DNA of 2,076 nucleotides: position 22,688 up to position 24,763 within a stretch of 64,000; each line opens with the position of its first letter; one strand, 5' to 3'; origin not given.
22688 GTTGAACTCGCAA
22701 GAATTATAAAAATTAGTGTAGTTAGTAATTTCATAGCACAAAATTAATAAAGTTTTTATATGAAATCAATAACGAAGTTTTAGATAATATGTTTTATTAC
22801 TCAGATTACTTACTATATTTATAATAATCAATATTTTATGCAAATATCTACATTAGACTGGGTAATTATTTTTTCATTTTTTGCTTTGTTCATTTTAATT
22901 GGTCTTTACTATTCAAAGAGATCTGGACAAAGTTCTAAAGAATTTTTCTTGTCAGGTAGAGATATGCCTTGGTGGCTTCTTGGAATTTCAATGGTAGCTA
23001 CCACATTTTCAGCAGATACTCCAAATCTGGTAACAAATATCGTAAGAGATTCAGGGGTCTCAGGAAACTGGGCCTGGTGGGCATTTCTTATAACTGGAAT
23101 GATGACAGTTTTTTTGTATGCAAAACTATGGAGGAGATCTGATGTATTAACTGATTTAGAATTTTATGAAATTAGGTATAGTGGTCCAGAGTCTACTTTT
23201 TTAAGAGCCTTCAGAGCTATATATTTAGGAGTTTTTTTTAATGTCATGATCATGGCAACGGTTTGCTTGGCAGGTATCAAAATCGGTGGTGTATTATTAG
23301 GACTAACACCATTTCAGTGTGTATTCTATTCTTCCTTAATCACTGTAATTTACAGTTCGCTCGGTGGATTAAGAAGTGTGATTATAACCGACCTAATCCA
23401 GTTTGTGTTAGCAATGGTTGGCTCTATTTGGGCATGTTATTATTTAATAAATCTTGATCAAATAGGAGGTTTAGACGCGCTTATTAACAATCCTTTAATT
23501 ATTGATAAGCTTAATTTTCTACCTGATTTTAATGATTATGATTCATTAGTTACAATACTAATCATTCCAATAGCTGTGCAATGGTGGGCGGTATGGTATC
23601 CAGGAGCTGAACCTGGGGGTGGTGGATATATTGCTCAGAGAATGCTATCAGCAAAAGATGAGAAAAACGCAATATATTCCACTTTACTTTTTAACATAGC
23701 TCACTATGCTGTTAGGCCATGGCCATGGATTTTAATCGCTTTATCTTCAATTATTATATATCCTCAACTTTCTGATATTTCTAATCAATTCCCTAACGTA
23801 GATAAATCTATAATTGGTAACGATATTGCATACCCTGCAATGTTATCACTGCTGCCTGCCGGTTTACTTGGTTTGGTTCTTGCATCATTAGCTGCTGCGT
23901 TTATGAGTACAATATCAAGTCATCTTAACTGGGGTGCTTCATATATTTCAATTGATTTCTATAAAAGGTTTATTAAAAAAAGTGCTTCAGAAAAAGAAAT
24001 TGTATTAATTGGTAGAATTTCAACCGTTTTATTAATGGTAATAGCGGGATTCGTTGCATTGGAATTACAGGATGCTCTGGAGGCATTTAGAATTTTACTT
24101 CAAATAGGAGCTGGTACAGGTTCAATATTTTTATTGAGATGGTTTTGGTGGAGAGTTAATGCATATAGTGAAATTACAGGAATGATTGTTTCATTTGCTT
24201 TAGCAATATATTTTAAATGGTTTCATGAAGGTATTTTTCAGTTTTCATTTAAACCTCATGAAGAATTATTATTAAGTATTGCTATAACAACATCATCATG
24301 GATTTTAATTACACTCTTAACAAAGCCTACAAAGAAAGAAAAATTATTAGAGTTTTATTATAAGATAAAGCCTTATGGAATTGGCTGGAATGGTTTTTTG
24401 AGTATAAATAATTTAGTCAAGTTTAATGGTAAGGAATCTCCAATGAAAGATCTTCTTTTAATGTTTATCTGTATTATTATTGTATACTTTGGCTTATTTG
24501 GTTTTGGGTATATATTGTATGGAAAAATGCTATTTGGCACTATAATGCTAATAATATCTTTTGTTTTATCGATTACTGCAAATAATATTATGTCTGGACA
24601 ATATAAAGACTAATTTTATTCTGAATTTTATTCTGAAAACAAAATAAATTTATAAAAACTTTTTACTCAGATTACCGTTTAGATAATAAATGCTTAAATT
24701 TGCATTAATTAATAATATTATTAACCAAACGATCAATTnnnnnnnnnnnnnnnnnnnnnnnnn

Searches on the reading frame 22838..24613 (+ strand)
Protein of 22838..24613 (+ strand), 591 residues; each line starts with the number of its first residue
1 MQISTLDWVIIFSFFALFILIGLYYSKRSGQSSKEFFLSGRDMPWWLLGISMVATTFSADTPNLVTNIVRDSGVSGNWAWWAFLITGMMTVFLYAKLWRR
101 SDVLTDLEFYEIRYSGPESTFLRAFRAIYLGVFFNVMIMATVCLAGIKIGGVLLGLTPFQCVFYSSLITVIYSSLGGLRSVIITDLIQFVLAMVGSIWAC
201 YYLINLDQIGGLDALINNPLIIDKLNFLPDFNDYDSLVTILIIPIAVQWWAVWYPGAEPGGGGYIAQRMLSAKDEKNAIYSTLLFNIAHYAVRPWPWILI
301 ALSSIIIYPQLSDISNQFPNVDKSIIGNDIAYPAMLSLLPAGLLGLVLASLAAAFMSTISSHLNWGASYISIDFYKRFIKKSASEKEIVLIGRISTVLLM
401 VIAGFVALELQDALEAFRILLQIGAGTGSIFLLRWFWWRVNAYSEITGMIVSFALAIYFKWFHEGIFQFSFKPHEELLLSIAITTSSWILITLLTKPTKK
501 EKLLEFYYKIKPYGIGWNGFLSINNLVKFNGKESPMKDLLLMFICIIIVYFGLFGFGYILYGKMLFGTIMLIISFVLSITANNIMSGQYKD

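Call 4: search_protein_families(library=pfam, proteins=[window:22838-24613:+])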
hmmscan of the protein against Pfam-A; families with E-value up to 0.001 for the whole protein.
window:22838-24613:+ (591 aa): 1 family
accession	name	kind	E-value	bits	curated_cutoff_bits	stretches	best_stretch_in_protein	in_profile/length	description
PF00474.23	SSF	-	1.4e-39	136.6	22.8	1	36-451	1-405/406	Sodium:solute symporter family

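Call 5: search_protein_families(library=ncbifam, proteins=[window:22838-24613:+])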
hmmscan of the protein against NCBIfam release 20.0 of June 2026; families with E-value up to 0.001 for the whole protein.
window:22838-24613:+ (591 aa): 6 families
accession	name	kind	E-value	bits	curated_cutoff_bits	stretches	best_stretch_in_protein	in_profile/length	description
TIGR00813.1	sss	superfamily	1.7e-42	146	184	1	36-452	1-411/411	sodium/solute symporter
TIGR02121.1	Na_Pro_sym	equivalog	6.6e-28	97.7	515.5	1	10-496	6-470/488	sodium/proline symporter PutP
NF007790.0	PRK10484.1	equivalog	1.7e-19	70.1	401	1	10-470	7-462/527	solute:sodium symporter family transporter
TIGR02119.1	panF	equivalog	5.5e-17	61.9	328.05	1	11-469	7-447/471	sodium/pantothenate symporter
TIGR03648.1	Na_symport_lg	subfamily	2.5e-13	49.3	320.75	2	335-487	354-512/547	VC_2705 family sodium/solute symporter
NF011948.0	PRK15419.1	equivalog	1.1e-12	47.6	955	1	1-462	1-447/502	sodium/proline symporter PutP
